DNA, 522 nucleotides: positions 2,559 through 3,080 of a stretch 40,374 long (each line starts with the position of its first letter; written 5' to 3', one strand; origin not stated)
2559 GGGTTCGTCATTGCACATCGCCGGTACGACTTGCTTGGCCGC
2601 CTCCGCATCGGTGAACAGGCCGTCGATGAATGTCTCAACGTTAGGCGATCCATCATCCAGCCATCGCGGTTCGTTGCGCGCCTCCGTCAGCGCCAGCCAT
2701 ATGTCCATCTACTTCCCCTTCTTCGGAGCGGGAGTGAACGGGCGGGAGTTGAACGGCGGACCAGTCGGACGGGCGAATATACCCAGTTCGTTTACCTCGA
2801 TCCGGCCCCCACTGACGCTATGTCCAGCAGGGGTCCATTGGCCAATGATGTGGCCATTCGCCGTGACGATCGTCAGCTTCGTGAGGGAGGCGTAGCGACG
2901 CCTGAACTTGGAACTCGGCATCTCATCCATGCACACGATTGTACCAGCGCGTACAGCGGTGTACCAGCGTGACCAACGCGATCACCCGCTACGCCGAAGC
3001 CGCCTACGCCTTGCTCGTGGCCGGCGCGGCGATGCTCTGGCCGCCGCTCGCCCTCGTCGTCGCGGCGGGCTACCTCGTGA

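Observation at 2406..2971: Reverse-strand two-gene cassette (antitoxin-like plus unknown) with its own leaderless promoter and 10-bp-phased operator-like repeats, wedged between terminase and portal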

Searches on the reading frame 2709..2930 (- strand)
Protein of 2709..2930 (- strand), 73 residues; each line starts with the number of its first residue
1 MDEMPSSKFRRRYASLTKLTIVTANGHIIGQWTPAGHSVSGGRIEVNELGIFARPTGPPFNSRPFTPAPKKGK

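Call 5: search_protein_families(library=pfam, proteins=[window:2709-2930:-], max_evalue=1)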
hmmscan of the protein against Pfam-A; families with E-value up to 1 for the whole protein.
window:2709-2930:- (73 aa): 0 families

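Call 6: search_protein_families(library=phrogs, proteins=[window:2709-2930:-], max_evalue=1)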
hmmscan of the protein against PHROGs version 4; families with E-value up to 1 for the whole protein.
window:2709-2930:- (73 aa): 0 families

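Call 9: search_dna_similar(query=window:2709-2930:-, collection=phages, mode=protein, max_rows=25, max_evalue=1)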
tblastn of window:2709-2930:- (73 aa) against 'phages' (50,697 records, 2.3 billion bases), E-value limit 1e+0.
No match.

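Call 13: find_homologous_proteins(query=window:2709-2930:-, max_evalue=0.01)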
Query window:2709-2930:- (73 aa): 4 proteins with E <= 0.01 among 4 candidates.
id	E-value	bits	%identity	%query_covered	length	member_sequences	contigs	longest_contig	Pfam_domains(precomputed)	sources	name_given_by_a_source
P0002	3.0e-14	70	55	100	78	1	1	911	-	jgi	jgi:hypothetical protein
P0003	4.9e-13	66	52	100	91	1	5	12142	-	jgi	jgi:hypothetical protein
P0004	4.1e-12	64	53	97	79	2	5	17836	-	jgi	jgi:hypothetical protein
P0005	1.4e-10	59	51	96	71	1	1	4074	-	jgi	jgi:hypothetical protein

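Call 15: find_encoding_contigs(protein=P0004, flank=8000, max_places=5)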
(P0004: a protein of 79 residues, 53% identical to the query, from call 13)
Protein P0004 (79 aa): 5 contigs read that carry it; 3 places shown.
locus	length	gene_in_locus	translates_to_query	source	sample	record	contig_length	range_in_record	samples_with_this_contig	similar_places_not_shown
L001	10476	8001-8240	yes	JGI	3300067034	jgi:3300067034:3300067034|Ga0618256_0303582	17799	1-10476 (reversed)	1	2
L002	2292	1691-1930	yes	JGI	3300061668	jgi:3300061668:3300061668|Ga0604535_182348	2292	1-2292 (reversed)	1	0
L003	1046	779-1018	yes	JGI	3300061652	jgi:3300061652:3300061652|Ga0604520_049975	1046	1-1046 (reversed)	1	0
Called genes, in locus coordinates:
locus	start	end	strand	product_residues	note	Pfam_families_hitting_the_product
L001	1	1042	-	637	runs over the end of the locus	-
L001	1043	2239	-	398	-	-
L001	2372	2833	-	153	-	-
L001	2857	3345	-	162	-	-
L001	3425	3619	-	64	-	-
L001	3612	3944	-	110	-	-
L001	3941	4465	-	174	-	PF01391:Collagen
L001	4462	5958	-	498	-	PF05133:SPP1_portal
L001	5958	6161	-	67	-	-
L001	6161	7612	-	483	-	-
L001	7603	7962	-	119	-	-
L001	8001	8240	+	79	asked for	-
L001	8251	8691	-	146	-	-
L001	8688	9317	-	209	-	PF01186:Lysyl_oxidase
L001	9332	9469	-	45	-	-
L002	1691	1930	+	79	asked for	-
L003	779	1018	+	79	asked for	-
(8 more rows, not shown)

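Call 16: find_encoding_contigs(protein=P0003, flank=8000, max_places=5)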
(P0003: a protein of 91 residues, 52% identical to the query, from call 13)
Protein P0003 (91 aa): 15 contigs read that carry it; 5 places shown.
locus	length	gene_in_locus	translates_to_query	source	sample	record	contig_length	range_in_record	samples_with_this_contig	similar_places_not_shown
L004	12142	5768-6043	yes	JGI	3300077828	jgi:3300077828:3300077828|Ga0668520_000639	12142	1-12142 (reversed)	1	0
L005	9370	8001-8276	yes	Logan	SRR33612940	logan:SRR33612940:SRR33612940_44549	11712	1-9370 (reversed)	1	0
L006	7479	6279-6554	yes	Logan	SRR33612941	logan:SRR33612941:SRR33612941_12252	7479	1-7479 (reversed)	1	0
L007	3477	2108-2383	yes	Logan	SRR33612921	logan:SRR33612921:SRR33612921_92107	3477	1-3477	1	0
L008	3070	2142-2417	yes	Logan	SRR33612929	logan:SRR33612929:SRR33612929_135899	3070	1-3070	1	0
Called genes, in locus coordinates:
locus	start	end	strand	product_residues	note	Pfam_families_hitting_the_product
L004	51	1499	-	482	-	PF05065:Phage_capsid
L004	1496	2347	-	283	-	-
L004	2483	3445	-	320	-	-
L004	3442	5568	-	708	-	PF04860:Phage_portal, PF04233:Phage_Mu_F (weak)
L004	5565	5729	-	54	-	-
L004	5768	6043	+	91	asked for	-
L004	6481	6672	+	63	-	-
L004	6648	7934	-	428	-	PF04466:Terminase_3, PF03237:Terminase_6N (weak)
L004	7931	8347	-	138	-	-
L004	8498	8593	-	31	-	-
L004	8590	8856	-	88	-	-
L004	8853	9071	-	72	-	-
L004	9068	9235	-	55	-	-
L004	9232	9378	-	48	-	-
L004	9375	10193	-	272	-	-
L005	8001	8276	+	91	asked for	-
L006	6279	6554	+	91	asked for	-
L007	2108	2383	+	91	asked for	-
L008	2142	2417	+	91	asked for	-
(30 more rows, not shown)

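Call 22: find_related_loci(query=A1, collection=genome_contigs, flank=6000)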
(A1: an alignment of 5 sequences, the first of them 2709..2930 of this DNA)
Query A1 (73 aa) in genome_contigs; peptide patterns used: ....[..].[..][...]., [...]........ (x = any residue, [..] = any of these).
3 stretches matched a pattern; 1 encode a relative of the query (tblastn E <= 1e-3); 1 distinct loci.
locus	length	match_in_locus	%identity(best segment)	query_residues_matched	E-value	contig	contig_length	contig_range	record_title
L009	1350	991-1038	69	58-73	3e-5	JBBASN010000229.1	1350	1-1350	MAG: Prochlorococcaceae cyanobacterium isolate EUL_246 ctg229-EUL_246, whole genome shotgun sequence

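Call 23: find_related_loci(query=A1, collection=viral_contigs, flank=6000)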
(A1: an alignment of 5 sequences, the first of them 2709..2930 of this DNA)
Query A1 (73 aa) in viral_contigs; peptide patterns used: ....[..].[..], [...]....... (x = any residue, [..] = any of these).
51 stretches matched a pattern; 8 encode a relative of the query (tblastn E <= 1e-3); 8 distinct loci.
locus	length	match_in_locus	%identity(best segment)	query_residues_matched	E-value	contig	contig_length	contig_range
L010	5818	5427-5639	49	1-71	3e-18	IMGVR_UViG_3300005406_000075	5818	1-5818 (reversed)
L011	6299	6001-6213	49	1-71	3e-18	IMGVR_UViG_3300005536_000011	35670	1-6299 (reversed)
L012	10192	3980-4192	49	1-71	3e-18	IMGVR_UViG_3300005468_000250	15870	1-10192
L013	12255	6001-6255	40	1-71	1e-14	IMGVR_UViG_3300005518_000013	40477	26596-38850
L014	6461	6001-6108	58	1-36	3e-13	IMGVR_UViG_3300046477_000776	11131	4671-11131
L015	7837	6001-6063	67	51-71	2e-6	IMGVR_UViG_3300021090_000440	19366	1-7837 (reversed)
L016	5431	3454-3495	100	60-73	6e-6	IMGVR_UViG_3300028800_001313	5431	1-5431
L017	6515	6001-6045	80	59-73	6e-5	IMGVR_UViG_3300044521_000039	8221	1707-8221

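Call 38: find_homologous_proteins(query=A1, max_evalue=0.01)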
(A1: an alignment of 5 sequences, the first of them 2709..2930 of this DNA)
Query A1 (5 sequences) (73 aa, profile of the alignment): 135 proteins with E <= 0.01 among 541 candidates; the best 120 are listed.
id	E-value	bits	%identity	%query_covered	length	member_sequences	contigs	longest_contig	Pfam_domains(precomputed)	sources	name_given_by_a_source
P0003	8.0e-35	137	52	100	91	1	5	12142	-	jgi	jgi:hypothetical protein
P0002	1.9e-32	129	55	100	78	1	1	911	-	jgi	jgi:hypothetical protein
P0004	4.0e-31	125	53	97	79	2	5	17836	-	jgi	jgi:hypothetical protein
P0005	3.8e-23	99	51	96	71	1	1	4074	-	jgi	jgi:hypothetical protein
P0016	8.1e-23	98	45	96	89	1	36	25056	-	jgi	jgi:hypothetical protein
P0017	2.5e-21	94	46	96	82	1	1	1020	-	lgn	-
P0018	9.0e-21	92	47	99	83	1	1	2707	-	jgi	jgi:hypothetical protein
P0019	1.2e-20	91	46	100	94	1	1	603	-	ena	-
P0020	2.5e-20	90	51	96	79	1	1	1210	-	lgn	-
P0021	6.0e-20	89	53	99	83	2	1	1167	-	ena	-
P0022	6.1e-20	89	51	100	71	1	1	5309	-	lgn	-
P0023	6.5e-20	89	48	100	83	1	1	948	-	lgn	-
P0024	7.5e-20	89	46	100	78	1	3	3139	-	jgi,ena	-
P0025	8.1e-20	89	51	100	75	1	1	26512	-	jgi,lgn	jgi:hypothetical protein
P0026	8.3e-20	89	49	96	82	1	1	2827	-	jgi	jgi:hypothetical protein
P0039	7.9e-19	85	51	97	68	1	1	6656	-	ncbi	-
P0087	6.8e-16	76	49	97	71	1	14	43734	-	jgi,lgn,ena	-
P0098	1.0e-14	72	51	95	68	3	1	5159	-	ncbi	-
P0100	1.5e-14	72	47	96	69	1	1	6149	-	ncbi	-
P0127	2.9e-10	58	68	47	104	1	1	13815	-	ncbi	-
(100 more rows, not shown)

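Call 39: list_cluster_members(proteins=[P0039, P0098, P0100, P0127])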
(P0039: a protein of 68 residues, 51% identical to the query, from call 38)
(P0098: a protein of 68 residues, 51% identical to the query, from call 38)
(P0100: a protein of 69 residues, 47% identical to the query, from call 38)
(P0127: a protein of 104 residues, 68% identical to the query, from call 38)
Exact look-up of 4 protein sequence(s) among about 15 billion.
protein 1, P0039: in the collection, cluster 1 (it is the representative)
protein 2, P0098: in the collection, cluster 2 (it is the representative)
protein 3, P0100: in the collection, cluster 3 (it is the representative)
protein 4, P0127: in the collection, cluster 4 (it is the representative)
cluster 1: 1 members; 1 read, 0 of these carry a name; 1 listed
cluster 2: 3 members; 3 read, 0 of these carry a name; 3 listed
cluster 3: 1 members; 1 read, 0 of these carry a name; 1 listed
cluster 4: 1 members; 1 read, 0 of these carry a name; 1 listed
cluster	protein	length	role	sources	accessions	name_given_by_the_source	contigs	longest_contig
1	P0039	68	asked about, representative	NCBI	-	-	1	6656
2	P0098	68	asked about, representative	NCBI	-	-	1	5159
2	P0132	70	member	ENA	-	-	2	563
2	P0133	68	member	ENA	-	-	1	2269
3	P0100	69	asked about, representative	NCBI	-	-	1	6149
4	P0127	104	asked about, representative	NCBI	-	-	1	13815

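Call 41: find_encoding_contigs(protein=P0127, flank=7000, max_places=2)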
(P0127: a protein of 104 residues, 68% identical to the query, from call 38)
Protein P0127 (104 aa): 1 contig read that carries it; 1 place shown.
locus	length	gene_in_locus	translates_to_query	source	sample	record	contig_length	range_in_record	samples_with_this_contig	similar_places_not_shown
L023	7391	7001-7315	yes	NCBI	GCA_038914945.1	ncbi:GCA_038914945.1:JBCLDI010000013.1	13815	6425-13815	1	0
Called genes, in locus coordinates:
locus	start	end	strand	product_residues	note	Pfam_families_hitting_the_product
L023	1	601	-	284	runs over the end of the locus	PF06271:RDD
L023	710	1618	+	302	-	PF04203:Sortase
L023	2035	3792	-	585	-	-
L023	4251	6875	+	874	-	PF00082:Peptidase_S8, PF16640:Big_3_5 (weak)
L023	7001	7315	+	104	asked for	-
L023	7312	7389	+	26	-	?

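Call 42: find_encoding_contigs(protein=P0087, flank=7000, max_places=3)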
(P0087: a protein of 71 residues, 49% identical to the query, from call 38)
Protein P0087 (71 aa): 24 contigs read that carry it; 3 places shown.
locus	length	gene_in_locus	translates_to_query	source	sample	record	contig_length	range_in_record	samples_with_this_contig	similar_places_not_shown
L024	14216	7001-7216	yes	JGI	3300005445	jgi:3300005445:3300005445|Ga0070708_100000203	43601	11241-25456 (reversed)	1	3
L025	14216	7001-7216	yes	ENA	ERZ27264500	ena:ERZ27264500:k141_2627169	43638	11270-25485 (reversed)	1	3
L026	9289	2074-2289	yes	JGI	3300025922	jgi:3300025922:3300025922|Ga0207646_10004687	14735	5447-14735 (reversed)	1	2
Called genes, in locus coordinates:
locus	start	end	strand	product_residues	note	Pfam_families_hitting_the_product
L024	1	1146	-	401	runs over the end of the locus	-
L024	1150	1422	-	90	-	-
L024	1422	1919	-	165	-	-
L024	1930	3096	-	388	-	-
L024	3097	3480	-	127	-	-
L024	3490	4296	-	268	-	-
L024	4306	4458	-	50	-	-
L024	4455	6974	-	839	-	PF04860:Phage_portal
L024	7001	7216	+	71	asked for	-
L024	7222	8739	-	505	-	-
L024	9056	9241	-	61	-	-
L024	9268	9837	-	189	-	-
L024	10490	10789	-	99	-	-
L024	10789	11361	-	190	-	-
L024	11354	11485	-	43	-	-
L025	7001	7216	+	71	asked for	-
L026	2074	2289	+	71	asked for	-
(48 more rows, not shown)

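Call 52: search_solved_structures(query=A3, max_evalue=10, show_alignments=3)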
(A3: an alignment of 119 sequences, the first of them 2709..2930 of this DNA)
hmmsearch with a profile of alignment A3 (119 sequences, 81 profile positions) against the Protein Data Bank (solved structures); distinct sequences matched with E-value up to 10: 3.
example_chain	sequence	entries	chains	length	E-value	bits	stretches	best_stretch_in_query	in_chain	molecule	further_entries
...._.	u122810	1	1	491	0.12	15.8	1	15-44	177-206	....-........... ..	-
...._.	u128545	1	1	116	0.46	14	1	29-60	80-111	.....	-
8fmw_AX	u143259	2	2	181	2.2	11.8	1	8-25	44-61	50S ribosomal protein L25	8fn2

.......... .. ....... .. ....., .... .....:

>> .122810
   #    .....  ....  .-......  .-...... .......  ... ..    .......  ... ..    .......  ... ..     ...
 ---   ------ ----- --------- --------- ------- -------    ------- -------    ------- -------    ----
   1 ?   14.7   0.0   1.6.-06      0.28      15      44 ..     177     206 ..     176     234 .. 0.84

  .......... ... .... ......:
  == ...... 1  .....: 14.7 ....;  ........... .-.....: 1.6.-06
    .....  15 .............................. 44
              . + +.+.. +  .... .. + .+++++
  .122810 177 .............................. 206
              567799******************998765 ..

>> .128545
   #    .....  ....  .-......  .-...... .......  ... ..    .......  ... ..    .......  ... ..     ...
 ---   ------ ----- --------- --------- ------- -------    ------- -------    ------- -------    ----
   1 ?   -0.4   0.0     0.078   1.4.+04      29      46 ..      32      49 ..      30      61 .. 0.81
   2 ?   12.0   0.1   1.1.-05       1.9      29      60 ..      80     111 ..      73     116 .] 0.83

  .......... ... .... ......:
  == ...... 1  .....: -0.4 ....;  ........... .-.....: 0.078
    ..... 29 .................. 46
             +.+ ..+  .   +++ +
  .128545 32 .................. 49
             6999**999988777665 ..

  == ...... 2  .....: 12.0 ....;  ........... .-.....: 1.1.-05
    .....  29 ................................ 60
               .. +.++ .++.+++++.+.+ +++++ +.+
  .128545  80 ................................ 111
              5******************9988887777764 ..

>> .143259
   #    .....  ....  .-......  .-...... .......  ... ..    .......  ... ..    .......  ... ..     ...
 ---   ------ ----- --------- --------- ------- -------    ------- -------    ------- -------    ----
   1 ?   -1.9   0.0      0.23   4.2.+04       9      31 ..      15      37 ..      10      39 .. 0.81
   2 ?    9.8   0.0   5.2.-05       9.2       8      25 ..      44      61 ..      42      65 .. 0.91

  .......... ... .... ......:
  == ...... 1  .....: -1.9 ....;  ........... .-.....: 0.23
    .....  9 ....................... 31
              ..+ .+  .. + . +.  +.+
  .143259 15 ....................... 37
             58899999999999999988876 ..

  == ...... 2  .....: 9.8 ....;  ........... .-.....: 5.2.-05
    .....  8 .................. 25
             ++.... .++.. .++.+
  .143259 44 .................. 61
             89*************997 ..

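Call 53: search_protein_families(library=pfam, alignment_id=A3, max_evalue=1)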
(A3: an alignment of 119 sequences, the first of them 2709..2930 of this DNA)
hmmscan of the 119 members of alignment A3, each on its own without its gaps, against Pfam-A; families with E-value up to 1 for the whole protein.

A. member 1, window:2709-2930:- (73 aa): 0 families

B. families by the number of members that match (of 119 scanned): 30 families (the first 25 are shown)
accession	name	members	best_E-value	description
PF21467.3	BetaGal_gal-bd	9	0.0075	Beta-galactosidase, galactose-binding domain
PF02604.26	PhdYeFM_antitox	6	0.12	Antitoxin Phd_YefM, type II toxin-antitoxin system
PF03457.19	HA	2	0.097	Helicase associated domain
PF10910.14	Phage_gene29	2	0.12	Phage gene 29 protein family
PF06698.16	DUF1192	1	0.0019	Protein of unknown function (DUF1192)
PF06224.18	AlkZ-like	1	0.011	DNA glycosylase AlkZ-like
PF14077.11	WD40_alt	1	0.013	Alternative WD40 repeat motif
PF16326.10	ABC_tran_CTD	1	0.013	ABC transporter C-terminal domain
PF12867.12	DinB_2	1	0.028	DinB superfamily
PF18545.6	HalOD1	1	0.029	Halobacterial output domain 1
PF04076.19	BOF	1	0.045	Bacterial OB fold (BOF) protein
PF03426.20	CBM_15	1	0.061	Carbohydrate binding domain (family 15)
PF17152.10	CHASE8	1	0.071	Periplasmic sensor domain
PF19646.4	DUF6149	1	0.074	Family of unknown function (DUF6149)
PF16808.10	PKcGMP_CC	1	0.086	Coiled-coil N-terminus of cGMP-dependent protein kinase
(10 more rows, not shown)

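Call 56: predict_structure(alignment_id=A3)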
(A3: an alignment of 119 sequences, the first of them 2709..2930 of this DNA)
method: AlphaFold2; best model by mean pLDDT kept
length: 73 residues; sequences in the alignment: 119
mean_pLDDT: 78.0   pTM: 0.44
mean pLDDT of the five models: 78.0, 77.7, 77.4, 75.4, 74.6
residues with pLDDT >= 90: 25; 70-90: 25; 50-70: 22; < 50: 1
segments of 3 or more residues with pLDDT < 50: none
pLDDT, mean of each block of 10 residues (from residue 1): 90 91 93 74 54 67 80 71
secondary structure, 60 per line:
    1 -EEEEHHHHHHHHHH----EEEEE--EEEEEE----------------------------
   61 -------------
elements in order: E2-5 H6-15 E20-24 E27-32
